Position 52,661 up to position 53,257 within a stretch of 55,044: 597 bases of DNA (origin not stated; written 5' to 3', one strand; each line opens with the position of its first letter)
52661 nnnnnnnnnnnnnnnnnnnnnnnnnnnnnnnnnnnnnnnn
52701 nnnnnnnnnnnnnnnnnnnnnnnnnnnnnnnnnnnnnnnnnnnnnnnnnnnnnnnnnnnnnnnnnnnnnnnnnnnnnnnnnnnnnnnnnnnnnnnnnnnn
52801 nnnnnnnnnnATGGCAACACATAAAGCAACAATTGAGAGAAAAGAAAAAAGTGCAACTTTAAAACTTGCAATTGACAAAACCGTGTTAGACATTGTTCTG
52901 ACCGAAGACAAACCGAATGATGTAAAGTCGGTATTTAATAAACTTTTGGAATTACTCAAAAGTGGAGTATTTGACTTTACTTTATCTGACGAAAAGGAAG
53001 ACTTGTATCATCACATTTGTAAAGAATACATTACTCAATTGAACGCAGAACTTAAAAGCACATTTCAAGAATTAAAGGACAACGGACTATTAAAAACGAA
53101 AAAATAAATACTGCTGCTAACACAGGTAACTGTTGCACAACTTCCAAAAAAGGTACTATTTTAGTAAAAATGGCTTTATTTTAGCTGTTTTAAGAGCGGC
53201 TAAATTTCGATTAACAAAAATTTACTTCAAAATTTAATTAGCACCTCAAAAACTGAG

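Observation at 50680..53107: PHP-phosphoesterase/ABC-ATPase fusion with an overlapping 98-aa partner: candidate uncharacterised defence module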

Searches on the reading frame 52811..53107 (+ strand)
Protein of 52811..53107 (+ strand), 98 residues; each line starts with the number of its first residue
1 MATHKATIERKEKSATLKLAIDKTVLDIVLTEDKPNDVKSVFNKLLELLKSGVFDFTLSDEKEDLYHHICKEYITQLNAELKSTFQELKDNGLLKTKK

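Call 4: search_protein_families(library=pfam, proteins=[window:52811-53107:+], max_evalue=0.1)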
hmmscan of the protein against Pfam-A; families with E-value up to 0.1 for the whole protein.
window:52811-53107:+ (98 aa): 1 family
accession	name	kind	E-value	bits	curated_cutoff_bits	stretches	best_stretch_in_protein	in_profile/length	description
PF17157.10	GAPES4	-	0.035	14.9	27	1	24-79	15-68/98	Gammaproteobacterial periplasmic sensor domain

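Call 5: search_protein_families(library=padloc, proteins=[window:52811-53107:+], max_evalue=0.1)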
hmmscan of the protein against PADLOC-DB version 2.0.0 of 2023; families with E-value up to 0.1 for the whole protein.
window:52811-53107:+ (98 aa): 0 families

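Call 6: search_protein_families(library=ncbifam, proteins=[window:52811-53107:+], max_evalue=0.1)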
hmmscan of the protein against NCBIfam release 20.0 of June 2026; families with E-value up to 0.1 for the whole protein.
window:52811-53107:+ (98 aa): 0 families

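Call 8: find_homologous_proteins(query=window:52811-53107:+, max_evalue=0.01)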
Query window:52811-53107:+ (98 aa): 264 proteins with E <= 0.01 among 266 candidates; the best 120 are listed.
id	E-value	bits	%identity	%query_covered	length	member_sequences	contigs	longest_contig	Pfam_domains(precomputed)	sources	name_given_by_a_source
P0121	1.2e-50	187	94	100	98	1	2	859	-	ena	-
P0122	2.4e-50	186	92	100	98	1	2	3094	-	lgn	-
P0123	1.0e-49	184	91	100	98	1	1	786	-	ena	-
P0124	1.4e-49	184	92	100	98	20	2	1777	-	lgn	-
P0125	2.3e-49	183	90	99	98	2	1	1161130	-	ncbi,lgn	-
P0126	5.2e-49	182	92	100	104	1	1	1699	-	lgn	-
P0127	6.2e-49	182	89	100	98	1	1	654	-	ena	-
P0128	2.0e-48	180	88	99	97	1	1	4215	-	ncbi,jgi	jgi:hypothetical protein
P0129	2.8e-48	180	88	100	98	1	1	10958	-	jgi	jgi:hypothetical protein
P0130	3.3e-48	180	90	100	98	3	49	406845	-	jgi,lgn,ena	-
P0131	6.7e-48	179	91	99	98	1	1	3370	-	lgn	-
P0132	1.1e-47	178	90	96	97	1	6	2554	-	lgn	-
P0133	7.2e-47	175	88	100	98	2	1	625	-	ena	-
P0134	1.0e-46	175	86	100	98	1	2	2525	-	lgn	-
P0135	2.5e-46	174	85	100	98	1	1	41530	-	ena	-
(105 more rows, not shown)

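Call 48: search_protein_families(library=padloc, alignment_id=A4, max_evalue=10)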
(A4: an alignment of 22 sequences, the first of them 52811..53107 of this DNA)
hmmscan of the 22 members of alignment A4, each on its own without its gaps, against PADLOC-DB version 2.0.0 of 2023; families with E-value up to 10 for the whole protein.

A. member 1, window:52811-53107:+ (98 aa): 0 families

B. families by the number of members that match (of 22 scanned): 8 families
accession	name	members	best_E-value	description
PDLC03430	REase_II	6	0.0003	Type II restriction enzyme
PDLC03874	LmuC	4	0.00073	-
PDLC01952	CARF9--CARF_HEPN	1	0.0014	-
PDLC01896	CARF4--CARF_PDDEXK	1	0.0066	-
PDLC03871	LmuC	1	0.0071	-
PDLC03859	LmuB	1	0.011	-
PDLC01917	CARF6--CARF_CARF_CARF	1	0.013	-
PDLC03249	MTase_II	1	0.014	Type II methyltransferase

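Call 55: predict_structure(alignment_id=A3)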
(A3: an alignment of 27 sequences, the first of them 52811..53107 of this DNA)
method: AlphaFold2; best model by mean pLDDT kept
length: 98 residues; sequences in the alignment: 27
mean_pLDDT: 84.0   pTM: 0.72
mean pLDDT of the five models: 84.0, 82.9, 82.6, 79.8, 78.7
residues with pLDDT >= 90: 30; 70-90: 59; 50-70: 8; < 50: 1
segments of 3 or more residues with pLDDT < 50: none
pLDDT, mean of each block of 10 residues (from residue 1): 88 86 85 65 87 89 85 90 91 71
secondary structure, 60 per line:
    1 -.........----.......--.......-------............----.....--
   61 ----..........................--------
elements in order: E2-10 E15-21 E24-30 H38-49 E54-58 H65-90

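Call 58: fold_search(model_id=the predicted structure, library=pdb)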
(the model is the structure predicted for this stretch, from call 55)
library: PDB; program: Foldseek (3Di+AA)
matches with E <= 10: 1468; with E <= 0.001: 0
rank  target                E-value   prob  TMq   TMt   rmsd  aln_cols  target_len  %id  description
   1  8fru_k                1.3e-02  0.66  0.27  0.31   5.2        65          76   14  60S subunit of the Giardia lamblia 80S ribosome (released 2024-01-31)
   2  3nf6_A                1.6e-02  0.82  0.36  0.26  14.9       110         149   12  Structural basis for a new mechanism of inhibition of HIV integrase identified by fragment screening and structure bas (released 2011-04-27)
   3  2a6a_A                2.0e-02  0.89  0.41  0.26   5.0        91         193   15  Crystal structure of Glycoprotein endopeptidase (tm0874) from THERMOTOGA MARITIMA at 2.50 A resolution (released 2005-07-19)
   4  4ahr_A                2.2e-02  0.63  0.32  0.24  15.2       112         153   13  Parallel screening of a low molecular weight compound library: do differences in methodology affect hit identification (released 2012-12-19)
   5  3zso_A                3.1e-02  0.72  0.36  0.26  15.0       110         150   12  Small molecule inhibitors of the LEDGF site of HIV type 1 integrase identified by fragment screening and structure bas (released 2012-07-11)
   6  3vqa_B                3.1e-02  0.69  0.35  0.26  13.6       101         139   12  HIV-1 IN core domain in complex with 1-benzothiophen-6-amine 1,1-dioxide (released 2013-01-30)
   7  3zt4_A                3.3e-02  0.69  0.35  0.26  15.0       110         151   12  Small molecule inhibitors of the LEDGF site of HIV type 1 integrase identified by fragment screening and structure bas (released 2012-07-18)
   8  4ck2_B                3.3e-02  0.66  0.35  0.25  14.8       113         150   14  Interrogating HIV integrase for compounds that bind- a SAMPL challenge (released 2014-01-22)
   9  4aht_A                3.5e-02  0.72  0.36  0.25  14.7       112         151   13  Parallel screening of a low molecular weight compound library: do differences in methodology affect hit identification (released 2012-12-19)
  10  8wf7                  3.5e-02  0.69  0.36  0.25  14.7       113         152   14  The Crystal Structure of integrase from Biortus (released 2023-10-04)
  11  4chz_A                3.5e-02  0.66  0.35  0.26  15.0       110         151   12  Interrogating HIV integrase for compounds that bind- a SAMPL challenge (released 2013-12-18)
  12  3zt3_B                3.5e-02  0.57  0.32  0.23  14.9       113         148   12  Small molecule inhibitors of the LEDGF site of HIV type 1 integrase identified by fragment screening and structure bas (released 2012-07-11)
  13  5t2a_n                3.8e-02  0.57  0.27  0.32   6.9        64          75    9  CryoEM structure of the Leishmania donovani 80S ribosome at 2.9 Angstrom resolution (released 2017-01-25)
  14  4cig_A                4.3e-02  0.66  0.36  0.27  15.0       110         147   12  Interrogating HIV integrase for compounds that bind- a SAMPL challenge (released 2014-01-08)
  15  4cjf_B                4.3e-02  0.66  0.35  0.25  14.6       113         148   12  Interrogating HIV integrase for compounds that bind- a SAMPL challenge (released 2014-01-08)
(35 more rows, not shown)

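Call 87: search_protein_families(library=phrogs, proteins=[window:52811-53107:+], max_evalue=0.01)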
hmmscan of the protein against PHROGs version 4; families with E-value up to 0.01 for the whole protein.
window:52811-53107:+ (98 aa): 0 families

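Call 104: fold_search(model_id=the predicted structure, library=viral)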
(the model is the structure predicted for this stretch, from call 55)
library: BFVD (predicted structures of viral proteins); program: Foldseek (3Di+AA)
matches with E <= 10: 1576; with E <= 0.001: 0
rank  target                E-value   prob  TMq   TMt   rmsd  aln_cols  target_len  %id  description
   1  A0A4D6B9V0            9.5e-03  0.90  0.29  0.39   5.2        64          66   11  (no name in the UniProt tables at hand)
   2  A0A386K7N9            1.1e-02  0.77  0.32  0.40   6.0        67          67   13  (no name in the UniProt tables at hand)
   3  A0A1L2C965            1.3e-02  0.87  0.28  0.40   6.9        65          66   17  Uncharacterized protein [Pseudomonas phage ZC03]
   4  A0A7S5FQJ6            1.8e-02  0.69  0.29  0.36   7.6        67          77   13  Uncharacterized protein [Bacteriophage DSS3_VP1]
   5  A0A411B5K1            2.2e-02  0.72  0.31  0.41   5.4        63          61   14  HicB-like antitoxin [Mycobacterium phage Nibb]
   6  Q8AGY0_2              2.4e-02  0.82  0.31  0.05   6.9        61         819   13  Gag-Pro-Pol polyprotein [Python molurus endogenous retrovirus]
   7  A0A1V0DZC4            2.5e-02  0.66  0.30  0.36   6.3        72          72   14  Uncharacterized protein [Acinetobacter phage WCHABP12]
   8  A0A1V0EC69            2.7e-02  0.44  0.30  0.24  15.8       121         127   12  (no name in the UniProt tables at hand)
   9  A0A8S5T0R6            2.9e-02  0.91  0.38  0.49   4.0        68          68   13  MHC CLASS I POLYPEPTIDE-RELATED SEQUENCE SYSTEM-VIRAL PROTEIN COMPLEX, IMMUNE [Siphoviridae sp. ctiJm4]
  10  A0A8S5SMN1            3.1e-02  0.66  0.29  0.22  13.7        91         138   10  Uncharacterized protein [Siphoviridae sp. ct7Qv4]
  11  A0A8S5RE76            3.3e-02  0.63  0.31  0.29  11.8        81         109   11  Uncharacterized protein [virus sp. ctd0M1]
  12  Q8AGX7                3.5e-02  0.47  0.32  0.06   9.7       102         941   16  Gag-Pro-Pol protein (Fragment) [Python curtus endogenous retrovirus]
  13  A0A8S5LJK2            3.5e-02  0.44  0.27  0.25  17.5        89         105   17  Metabotropic GABA-B receptor subtype 1 receptor [Myoviridae sp. ct6F13]
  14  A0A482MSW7            3.5e-02  0.35  0.26  0.27   5.7        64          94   17  Uncharacterized protein [Escherichia phage PTXU04]
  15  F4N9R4                3.5e-02  0.30  0.22  0.21   6.4        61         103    6  Uncharacterized protein [Pantoea phage LIMEzero]
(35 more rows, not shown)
